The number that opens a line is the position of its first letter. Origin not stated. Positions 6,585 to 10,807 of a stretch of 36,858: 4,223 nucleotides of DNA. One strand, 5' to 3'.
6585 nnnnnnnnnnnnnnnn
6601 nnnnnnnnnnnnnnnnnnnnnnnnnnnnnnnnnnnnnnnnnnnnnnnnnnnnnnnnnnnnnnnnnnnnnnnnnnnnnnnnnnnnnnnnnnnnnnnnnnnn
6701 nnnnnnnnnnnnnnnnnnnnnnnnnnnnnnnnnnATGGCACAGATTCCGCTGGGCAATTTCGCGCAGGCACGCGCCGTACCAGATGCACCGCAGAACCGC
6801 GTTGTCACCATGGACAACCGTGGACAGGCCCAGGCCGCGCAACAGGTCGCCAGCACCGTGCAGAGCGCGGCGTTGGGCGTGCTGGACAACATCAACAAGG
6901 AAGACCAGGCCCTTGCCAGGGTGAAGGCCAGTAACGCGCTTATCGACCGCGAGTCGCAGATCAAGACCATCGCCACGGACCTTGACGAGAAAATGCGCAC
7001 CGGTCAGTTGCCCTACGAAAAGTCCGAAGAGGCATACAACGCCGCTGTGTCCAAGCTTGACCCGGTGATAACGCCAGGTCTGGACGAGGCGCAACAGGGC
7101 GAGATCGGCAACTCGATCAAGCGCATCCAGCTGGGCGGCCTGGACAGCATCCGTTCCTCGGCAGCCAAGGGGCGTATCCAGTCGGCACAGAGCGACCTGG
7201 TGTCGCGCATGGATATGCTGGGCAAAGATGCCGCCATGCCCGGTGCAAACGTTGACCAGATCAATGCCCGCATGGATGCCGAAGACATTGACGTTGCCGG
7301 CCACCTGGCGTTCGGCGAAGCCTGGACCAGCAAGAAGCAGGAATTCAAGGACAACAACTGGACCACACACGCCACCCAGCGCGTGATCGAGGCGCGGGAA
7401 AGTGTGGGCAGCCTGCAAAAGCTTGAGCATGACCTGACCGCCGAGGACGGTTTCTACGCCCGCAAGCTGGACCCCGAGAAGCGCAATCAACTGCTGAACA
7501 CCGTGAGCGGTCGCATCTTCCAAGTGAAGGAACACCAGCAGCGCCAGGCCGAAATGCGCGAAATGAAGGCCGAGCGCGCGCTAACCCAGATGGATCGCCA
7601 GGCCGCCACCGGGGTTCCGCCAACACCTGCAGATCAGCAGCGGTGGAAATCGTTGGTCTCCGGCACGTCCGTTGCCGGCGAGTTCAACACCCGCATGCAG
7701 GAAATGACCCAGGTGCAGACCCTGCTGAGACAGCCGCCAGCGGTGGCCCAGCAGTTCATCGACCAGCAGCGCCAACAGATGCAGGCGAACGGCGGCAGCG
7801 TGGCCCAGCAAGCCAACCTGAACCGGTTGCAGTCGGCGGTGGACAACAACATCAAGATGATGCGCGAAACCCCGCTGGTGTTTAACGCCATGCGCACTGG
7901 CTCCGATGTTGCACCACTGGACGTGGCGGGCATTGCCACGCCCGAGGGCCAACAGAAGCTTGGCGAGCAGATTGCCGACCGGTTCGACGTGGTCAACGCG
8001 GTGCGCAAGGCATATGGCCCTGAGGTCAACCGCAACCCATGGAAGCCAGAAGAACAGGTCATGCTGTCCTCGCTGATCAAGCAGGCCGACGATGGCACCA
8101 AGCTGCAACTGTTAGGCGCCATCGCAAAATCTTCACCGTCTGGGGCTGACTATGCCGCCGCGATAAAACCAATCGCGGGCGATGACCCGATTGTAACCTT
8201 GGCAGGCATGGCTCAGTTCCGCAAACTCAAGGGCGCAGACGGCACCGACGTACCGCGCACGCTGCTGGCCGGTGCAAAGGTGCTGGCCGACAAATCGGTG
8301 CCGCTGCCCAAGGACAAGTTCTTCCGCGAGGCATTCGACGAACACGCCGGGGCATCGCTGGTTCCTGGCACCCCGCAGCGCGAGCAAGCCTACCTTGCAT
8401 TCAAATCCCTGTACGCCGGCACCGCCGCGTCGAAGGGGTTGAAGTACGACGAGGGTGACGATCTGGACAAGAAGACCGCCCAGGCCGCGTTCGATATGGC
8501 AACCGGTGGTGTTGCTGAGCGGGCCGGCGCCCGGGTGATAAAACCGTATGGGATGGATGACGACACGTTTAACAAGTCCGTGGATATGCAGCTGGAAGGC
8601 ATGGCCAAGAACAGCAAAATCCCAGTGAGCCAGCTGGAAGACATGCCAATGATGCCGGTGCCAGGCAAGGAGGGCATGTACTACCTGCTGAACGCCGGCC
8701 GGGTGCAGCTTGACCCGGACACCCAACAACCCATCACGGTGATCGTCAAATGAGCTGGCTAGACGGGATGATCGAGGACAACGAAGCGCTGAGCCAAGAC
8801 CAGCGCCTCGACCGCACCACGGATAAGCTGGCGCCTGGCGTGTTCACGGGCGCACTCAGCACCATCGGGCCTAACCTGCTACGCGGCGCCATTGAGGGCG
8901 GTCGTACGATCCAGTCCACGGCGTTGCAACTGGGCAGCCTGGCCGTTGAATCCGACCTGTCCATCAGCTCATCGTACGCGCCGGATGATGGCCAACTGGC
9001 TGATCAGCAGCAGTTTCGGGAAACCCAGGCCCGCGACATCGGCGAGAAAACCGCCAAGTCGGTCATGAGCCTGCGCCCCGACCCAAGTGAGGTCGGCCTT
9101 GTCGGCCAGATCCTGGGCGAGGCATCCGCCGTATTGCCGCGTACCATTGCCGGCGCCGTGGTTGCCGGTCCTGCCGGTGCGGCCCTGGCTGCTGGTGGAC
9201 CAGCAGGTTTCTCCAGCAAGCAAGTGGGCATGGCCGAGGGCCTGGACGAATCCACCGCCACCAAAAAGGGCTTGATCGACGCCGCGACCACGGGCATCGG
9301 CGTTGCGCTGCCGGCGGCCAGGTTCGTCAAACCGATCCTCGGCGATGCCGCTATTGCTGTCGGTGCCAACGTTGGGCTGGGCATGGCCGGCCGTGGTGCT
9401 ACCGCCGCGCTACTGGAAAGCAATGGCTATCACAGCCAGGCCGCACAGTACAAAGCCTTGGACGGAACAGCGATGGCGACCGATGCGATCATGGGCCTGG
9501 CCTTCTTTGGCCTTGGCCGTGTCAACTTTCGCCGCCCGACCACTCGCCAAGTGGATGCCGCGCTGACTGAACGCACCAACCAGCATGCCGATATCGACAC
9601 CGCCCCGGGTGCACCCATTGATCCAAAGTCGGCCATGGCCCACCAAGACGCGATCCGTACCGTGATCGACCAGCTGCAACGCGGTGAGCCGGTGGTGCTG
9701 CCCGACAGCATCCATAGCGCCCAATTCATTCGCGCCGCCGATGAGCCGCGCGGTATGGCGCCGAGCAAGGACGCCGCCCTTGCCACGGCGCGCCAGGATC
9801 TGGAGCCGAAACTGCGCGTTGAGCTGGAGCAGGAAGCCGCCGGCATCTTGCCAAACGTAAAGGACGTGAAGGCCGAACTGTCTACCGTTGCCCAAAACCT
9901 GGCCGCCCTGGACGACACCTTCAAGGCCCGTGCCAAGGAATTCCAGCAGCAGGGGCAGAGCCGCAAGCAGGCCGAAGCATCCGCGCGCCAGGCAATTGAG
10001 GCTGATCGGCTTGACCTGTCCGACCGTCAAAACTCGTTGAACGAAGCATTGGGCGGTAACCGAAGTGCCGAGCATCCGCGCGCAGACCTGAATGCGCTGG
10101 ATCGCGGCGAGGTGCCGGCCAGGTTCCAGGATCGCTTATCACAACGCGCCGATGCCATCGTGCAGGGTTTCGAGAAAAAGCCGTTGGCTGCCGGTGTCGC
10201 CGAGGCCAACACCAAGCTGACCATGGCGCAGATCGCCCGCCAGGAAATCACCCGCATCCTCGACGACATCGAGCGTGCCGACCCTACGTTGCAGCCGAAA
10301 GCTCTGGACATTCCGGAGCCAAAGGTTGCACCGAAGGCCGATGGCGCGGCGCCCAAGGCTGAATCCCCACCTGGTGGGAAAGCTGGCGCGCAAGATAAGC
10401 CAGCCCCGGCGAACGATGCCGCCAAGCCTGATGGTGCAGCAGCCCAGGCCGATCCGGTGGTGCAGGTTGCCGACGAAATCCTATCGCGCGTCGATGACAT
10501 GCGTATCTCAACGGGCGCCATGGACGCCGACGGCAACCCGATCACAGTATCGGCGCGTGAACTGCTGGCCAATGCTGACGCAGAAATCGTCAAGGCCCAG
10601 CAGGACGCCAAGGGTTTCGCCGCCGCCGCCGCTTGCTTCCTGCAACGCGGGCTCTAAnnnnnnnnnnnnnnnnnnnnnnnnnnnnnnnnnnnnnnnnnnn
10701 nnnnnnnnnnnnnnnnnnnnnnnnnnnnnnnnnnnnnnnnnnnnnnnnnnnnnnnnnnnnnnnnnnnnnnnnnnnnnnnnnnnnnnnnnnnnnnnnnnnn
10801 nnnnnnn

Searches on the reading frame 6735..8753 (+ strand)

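Call 14: search_protein_families(library=phrogs, proteins=[window:6735-8753:+], max_evalue=0.001)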
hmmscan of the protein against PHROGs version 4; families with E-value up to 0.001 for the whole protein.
window:6735-8753:+ (672 aa): 2 families
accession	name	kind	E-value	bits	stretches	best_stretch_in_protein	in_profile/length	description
phrog_992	-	head and packaging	1.1e-45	157.5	1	235-671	315-756/764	head protein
phrog_35810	-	unknown function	2.2e-07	31.8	1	519-619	42-140/201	-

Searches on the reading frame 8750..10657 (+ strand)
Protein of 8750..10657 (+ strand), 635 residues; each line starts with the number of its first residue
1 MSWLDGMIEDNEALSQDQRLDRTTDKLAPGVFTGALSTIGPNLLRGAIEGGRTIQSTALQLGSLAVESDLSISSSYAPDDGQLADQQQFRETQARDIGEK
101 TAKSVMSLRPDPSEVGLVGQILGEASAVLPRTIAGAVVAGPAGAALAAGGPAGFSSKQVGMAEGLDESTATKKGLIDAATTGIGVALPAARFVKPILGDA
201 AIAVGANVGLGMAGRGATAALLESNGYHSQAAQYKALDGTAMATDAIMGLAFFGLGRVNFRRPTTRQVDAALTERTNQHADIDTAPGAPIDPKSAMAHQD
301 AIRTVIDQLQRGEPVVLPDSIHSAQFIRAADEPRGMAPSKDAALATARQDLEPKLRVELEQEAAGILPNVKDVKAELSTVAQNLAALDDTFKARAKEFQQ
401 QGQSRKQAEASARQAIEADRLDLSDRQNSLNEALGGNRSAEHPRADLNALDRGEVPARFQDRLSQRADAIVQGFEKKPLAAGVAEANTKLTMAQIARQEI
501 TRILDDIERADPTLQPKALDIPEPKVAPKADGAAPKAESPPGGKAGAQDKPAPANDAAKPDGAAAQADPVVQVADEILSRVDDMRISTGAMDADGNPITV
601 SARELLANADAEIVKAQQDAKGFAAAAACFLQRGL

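Call 14: search_protein_families(library=phrogs, proteins=[window:8750-10657:+], max_evalue=0.001)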
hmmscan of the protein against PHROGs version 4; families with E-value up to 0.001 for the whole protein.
window:8750-10657:+ (635 aa): 4 families
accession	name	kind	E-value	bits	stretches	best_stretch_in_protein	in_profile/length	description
phrog_1145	-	unknown function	3.4e-59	202.3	1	25-632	26-593/594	-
phrog_11561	-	unknown function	2.5e-39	136.3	1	1-321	1-296/853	-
phrog_3003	-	unknown function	1e-30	108.1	1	336-635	269-568/568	-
phrog_14422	-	unknown function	1.3e-23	84.8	1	107-316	75-297/401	-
